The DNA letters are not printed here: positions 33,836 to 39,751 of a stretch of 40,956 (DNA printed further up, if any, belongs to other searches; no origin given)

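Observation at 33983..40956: Translationally coupled UvrD-like SF1 helicase plus giant DEVH helicase/DUF1998/nuclease: DruE-like candidate defence (or repair) module with no known partner genes, cut by the window edge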

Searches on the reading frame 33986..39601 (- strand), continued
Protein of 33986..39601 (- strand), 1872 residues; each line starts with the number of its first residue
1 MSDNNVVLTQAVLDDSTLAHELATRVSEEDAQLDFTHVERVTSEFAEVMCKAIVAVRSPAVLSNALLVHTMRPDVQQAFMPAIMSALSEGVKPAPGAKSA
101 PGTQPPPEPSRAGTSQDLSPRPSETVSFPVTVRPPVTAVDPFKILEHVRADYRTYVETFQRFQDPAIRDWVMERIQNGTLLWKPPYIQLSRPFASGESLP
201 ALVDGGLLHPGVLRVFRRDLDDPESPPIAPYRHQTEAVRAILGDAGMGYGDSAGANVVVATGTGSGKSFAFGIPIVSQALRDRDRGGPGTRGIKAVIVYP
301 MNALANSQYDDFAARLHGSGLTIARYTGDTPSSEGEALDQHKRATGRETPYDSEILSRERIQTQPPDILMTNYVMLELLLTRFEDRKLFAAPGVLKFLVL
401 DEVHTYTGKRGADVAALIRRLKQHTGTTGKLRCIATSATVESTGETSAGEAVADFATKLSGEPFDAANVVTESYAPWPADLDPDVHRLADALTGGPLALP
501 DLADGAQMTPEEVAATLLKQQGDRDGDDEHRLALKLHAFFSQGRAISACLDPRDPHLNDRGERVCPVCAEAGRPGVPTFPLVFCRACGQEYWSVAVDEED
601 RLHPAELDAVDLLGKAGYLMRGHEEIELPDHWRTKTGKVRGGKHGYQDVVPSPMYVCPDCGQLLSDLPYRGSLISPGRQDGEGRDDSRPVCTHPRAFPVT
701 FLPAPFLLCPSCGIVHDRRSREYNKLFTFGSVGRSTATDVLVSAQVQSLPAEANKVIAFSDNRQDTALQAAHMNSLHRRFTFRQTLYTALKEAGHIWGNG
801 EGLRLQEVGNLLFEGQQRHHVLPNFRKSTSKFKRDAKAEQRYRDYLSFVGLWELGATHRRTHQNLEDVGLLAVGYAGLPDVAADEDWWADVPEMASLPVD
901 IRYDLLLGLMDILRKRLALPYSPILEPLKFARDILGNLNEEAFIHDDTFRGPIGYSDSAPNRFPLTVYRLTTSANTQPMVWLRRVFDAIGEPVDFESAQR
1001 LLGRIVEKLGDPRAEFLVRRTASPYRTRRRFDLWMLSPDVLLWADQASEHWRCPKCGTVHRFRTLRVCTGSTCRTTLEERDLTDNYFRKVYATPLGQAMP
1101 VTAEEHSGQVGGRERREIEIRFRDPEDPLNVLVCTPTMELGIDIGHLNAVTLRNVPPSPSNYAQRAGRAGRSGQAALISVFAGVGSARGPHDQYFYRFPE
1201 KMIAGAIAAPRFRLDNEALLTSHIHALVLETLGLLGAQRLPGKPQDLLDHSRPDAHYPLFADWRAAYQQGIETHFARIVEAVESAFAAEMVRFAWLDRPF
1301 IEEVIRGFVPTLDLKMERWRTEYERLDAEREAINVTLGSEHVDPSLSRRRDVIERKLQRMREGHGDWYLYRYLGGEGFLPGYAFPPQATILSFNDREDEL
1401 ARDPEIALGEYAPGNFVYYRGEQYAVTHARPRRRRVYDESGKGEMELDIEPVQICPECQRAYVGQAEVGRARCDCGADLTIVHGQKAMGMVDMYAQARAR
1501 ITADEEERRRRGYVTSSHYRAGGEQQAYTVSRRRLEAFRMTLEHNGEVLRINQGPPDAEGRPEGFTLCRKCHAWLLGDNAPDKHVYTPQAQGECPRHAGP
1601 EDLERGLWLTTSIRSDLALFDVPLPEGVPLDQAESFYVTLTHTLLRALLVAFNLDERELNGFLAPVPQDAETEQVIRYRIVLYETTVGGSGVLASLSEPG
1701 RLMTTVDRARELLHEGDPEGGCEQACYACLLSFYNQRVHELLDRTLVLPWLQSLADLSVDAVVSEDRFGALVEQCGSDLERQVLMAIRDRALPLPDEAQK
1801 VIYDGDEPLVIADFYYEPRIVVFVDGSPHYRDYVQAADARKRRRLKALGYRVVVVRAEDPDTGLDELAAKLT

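Call 33: find_related_loci(query=A1, collection=genome_contigs, flank=10000)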
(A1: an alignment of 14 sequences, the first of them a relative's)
Query A1 (1872 aa) in genome_contigs; peptide patterns used: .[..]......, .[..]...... (x = any residue, [..] = any of these).
600 stretches matched a pattern (row limit reached: there are more); 582 encode a relative of the query (tblastn E <= 1e-3); the best 80 are kept; 80 distinct loci.
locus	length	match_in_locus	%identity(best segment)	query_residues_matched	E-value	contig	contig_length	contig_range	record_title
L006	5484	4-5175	69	151-1871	0e+0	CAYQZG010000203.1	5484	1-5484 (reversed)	MAG TPA_asm: uncultured Anaerolineales bacterium isolate binchicken_co15_218 genome assembly, contig: NODE_14448_length_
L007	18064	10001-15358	64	133-1871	0e+0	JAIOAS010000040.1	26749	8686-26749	MAG: Chloroflexota bacterium isolate S1bins155 c_000000000040, whole genome shotgun sequence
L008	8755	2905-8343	51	1-1871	0e+0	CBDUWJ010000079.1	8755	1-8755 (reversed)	MAG TPA_asm: uncultured Anaerolineae bacterium isolate SRR22302363_binner13_Refined_38 genome assembly, contig: ERZ25749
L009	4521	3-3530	70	715-1871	0e+0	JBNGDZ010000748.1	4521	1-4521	MAG: Armatimonadota bacterium isolate E05-054 bin22.fa-748, whole genome shotgun sequence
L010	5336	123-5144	51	142-1871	0e+0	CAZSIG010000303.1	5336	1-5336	MAG TPA_asm: uncultured Anaerolineales bacterium isolate binchicken_co15_120 genome assembly, contig: NODE_15117_length_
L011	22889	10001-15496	60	29-1871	0e+0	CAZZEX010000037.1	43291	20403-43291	MAG TPA_asm: uncultured Anaerolineales bacterium isolate SRP214966_co5_324 genome assembly, contig: NODE_466_length_4329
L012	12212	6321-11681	63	1-1856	0e+0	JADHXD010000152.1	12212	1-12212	MAG: Anaerolineae bacterium isolate BS750m-G44 BS-750m-C9314, whole genome shotgun sequence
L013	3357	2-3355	67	262-1375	0e+0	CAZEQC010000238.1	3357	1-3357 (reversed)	MAG TPA_asm: uncultured Anaerolineales bacterium isolate binchicken_co15_221 genome assembly, contig: NODE_32343_length_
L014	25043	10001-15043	56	133-1871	0e+0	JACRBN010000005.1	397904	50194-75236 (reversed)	MAG: Chloroflexi bacterium isolate NC_groundwater_1621_Pr3_B-0.1um_59_22 SR-2_scaffold_141_1362869, whole genome shotgun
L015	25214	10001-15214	43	137-1856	0e+0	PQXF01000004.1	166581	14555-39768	MAG: Candidatus Methanogaster sp. isolate E20ANME2 NODE_4_length_166581_cov_19.6806, whole genome shotgun sequence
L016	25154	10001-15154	42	138-1856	0e+0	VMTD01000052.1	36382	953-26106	MAG: Methanobacteriota archaeon isolate S2_100 k141_93182, whole genome shotgun sequence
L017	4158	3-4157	47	187-1624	0e+0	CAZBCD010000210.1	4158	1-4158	MAG TPA_asm: uncultured Pelolinea sp. isolate binchicken_co97_170 genome assembly, contig: NODE_72343_length_4158_cov_3.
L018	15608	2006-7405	44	139-1871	0e+0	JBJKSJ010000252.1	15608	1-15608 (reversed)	MAG: Ktedonobacterales bacterium isolate Bin_8 S1Ck127_59638_flag_0_multi_7.6888_len_15608, whole genome shotgun sequenc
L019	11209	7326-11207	59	29-1402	0e+0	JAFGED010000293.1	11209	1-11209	MAG: Anaerolineae bacterium isolate Zod_Metabat.1210 k87_3945957, whole genome shotgun sequence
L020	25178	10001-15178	33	139-1871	0e+0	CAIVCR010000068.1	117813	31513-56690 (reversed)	MAG: uncultured Bacteroidia bacterium isolate YR4_bin-0611 genome assembly, contig: bin-0611:068/130, whole genome shotg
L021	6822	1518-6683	33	136-1872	0e+0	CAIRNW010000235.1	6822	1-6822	MAG: uncultured Bacteroidetes bacterium isolate LaPlata-a_bin-0315 genome assembly, contig: bin-0315:235/410, whole geno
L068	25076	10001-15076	30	139-1861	1e-159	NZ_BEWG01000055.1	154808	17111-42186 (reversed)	Mycobacterium sp. shizuoka-1 scaffold_sequence055, whole genome shotgun sequence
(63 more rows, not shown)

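Call 35: find_related_loci(query=A2, collection=metagenome_contigs, flank=10000)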
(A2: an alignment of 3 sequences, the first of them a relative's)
Query A2 (715 aa) in metagenome_contigs; peptide patterns used: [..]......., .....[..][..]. (x = any residue, [..] = any of these).
162 stretches matched a pattern; 5 encode a relative of the query (tblastn E <= 1e-3); 5 distinct loci.
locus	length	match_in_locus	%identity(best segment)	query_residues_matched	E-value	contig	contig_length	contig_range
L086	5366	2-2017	65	39-712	0e+0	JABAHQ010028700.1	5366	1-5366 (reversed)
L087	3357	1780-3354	67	1-529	0e+0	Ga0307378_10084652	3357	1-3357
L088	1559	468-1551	57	4-365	5e-133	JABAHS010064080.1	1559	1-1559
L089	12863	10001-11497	28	185-706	6e-38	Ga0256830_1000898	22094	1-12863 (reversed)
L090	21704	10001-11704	45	220-696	2e-12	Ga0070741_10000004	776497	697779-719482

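Call 38: find_homologous_proteins(query=L001:3069-5213:+, max_evalue=1e-20)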
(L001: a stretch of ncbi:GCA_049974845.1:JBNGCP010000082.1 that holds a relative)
Query L001:3069-5213:+ (715 aa): 837 proteins with E <= 1e-20 among 8000 candidates; the best 120 are listed.
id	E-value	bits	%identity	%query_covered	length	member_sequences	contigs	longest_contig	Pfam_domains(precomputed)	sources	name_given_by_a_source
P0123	0.0e+0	1639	100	100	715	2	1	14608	PF13538.13,PF13361.13,PF13245.13,PF13401.13,PF00580.28,PF05016.22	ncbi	ncbi:MAG: 3'-5' exonuclease [Anaerolineae bacterium]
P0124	0.0e+0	1324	80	100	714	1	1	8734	PF13538.13,PF13361.13,PF13245.13,PF13401.13,PF00580.28,PF05016.22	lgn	-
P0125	0.0e+0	1190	71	100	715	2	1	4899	PF13538.13,PF13361.13,PF13245.13,PF00580.28,PF05016.22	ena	-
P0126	0.0e+0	1189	72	100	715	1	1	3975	PF13538.13,PF13361.13,PF13245.13,PF00580.28,PF05016.22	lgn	-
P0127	0.0e+0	1178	71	100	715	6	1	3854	PF13538.13,PF01443.25,PF13361.13,PF13245.13,PF13401.13,PF00580.28,PF05016.22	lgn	-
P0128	0.0e+0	1154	70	100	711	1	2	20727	PF13538.13,PF01443.25,PF13361.13,PF13245.13,PF00580.28,PF05016.22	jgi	-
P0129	0.0e+0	1145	70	100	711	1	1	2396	PF13538.13,PF01443.25,PF13361.13,PF13245.13,PF00580.28,PF05016.22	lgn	-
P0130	0.0e+0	1142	70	100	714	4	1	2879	PF13538.13,PF01443.25,PF13361.13,PF13245.13,PF00580.28,PF05016.22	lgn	-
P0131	0.0e+0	1141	69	100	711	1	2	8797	PF13538.13,PF01443.25,PF13361.13,PF13245.13,PF00580.28,PF05016.22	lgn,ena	-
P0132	0.0e+0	1127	69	100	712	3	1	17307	PF13538.13,PF13361.13,PF13245.13,PF00580.28,PF05016.22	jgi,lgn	jgi:superfamily I DNA/RNA helicase/mRNA-degrading endonuclease RelE of RelBE toxin-antitoxin system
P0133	0.0e+0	1127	69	100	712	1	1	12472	PF13538.13,PF01443.25,PF13361.13,PF13245.13,PF00580.28,PF05016.22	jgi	jgi:superfamily I DNA/RNA helicase/mRNA-degrading endonuclease RelE of RelBE toxin-antitoxin system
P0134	0.0e+0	1124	69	100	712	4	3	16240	PF13538.13,PF01443.25,PF13361.13,PF13245.13,PF00580.28,PF05016.22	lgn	-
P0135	0.0e+0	1124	70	100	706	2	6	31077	PF13538.13,PF01443.25,PF13361.13,PF13245.13,PF00580.28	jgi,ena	-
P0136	0.0e+0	1100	67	100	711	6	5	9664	PF13538.13,PF13361.13,PF13245.13,PF00580.28,PF05016.22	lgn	-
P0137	0.0e+0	1092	67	100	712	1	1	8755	PF13361.13,PF13245.13,PF00580.28,PF05016.22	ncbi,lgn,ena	-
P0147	0.0e+0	1064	66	100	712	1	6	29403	PF13538.13,PF13361.13,PF13245.13,PF00580.28,PF05016.22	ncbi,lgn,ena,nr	ncbi:MAG: UvrD-helicase domain-containing protein [Anaerolineae bacterium]|nr:UvrD-helicase domain-c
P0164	0.0e+0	1012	63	100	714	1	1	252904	PF13538.13,PF13086.13,PF01443.25,PF13361.13,PF13245.13,PF00580.28,PF05016.22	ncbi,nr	ncbi:MAG: ATP-dependent DNA helicase Rep [Anaerolineae bacterium]|nr:ATP-dependent DNA helicase Rep 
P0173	3.7e-292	989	62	100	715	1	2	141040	PF13538.13,PF01443.25,PF13361.13,PF13245.13,PF00580.28,PF05016.22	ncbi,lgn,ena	-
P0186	2.5e-278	943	60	100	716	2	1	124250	PF13538.13,PF01443.25,PF13361.13,PF13245.13,PF00580.28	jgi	jgi:superfamily I DNA/RNA helicase/mRNA-degrading endonuclease RelE of RelBE toxin-antitoxin system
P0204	6.0e-260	882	57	99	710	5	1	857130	PF13538.13,PF01443.25,PF13361.13,PF13245.13,PF00580.28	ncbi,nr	ncbi:MAG: UvrD-helicase domain-containing protein [Ardenticatenaceae bacterium]|nr:UvrD-helicase dom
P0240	3.8e-246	837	56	99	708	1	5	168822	PF13538.13,PF01443.25,PF13361.13,PF13245.13,PF00580.28,PF05016.22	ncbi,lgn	ncbi:MAG: 3'-5' exonuclease [Candidatus Promineifilaceae bacterium]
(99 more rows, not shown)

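Call 39: find_encoding_contigs(protein=P0135, flank=10000, max_places=2)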
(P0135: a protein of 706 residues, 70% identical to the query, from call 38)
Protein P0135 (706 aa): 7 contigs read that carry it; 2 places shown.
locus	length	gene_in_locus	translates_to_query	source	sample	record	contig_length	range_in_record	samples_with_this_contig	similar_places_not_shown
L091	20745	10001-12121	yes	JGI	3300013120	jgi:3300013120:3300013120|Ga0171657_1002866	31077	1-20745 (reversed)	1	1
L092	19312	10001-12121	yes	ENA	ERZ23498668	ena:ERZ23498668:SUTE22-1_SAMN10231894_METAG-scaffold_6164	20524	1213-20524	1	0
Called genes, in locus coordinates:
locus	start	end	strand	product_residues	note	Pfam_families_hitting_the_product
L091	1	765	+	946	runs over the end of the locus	PF00176:SNF2-rel_dom, PF00270:DEAD (weak), PF04851:ResIII, PF00271:Helicase_C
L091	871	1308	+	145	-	-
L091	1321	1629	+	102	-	PF01909:NTP_transf_2, PF18765:Polbeta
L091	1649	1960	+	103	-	PF01934:HepT-like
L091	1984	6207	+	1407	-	PF07669:Eco57I (faint)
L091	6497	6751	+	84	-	-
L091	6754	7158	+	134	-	PF13470:PIN_3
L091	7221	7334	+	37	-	-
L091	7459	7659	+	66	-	-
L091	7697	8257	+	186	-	-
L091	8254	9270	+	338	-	PF28530:DUF8426, PF04471:Mrr_cat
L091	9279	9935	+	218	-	-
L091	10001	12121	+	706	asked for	PF00580:UvrD-helicase, PF01443:Viral_helicase1 (faint), PF13245:AAA_19 (weak), PF13538:UvrD_C_2 (faint), PF13361:UvrD_C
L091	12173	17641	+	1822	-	PF00270:DEAD, PF00271:Helicase_C, PF09369:MZB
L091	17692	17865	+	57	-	-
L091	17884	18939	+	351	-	PF02661:Fic, PF22168:DIP2311-like_C (weak)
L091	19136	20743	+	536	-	?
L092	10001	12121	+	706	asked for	PF00580:UvrD-helicase, PF01443:Viral_helicase1 (faint), PF13245:AAA_19 (weak), PF13538:UvrD_C_2 (faint), PF13361:UvrD_C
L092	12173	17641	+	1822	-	PF00270:DEAD, PF00271:Helicase_C, PF09369:MZB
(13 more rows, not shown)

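Call 40: find_encoding_contigs(protein=P0164, flank=10000, max_places=1)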
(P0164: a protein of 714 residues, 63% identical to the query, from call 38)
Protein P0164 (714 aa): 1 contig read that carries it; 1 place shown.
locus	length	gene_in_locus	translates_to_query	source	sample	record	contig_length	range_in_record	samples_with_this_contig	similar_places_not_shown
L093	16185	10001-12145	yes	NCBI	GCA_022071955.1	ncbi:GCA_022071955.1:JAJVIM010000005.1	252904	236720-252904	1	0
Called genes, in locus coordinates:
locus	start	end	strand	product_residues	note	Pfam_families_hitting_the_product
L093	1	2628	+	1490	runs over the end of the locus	PF20473:MmeI_Mtase, PF07669:Eco57I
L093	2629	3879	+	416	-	-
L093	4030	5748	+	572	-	-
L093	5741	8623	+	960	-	PF13091:PLDc_2 (faint)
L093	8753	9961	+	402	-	PF04471:Mrr_cat, PF22722:NA-iREase1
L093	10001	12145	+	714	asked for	PF05016:ParE_toxin (faint), PF00580:UvrD-helicase, PF01443:Viral_helicase1 (faint), PF13086:AAA_11 (weak), PF13245:AAA_19 (weak), PF13361:UvrD_C, PF13538:UvrD_C_2 (faint)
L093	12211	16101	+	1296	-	PF00270:DEAD, PF00271:Helicase_C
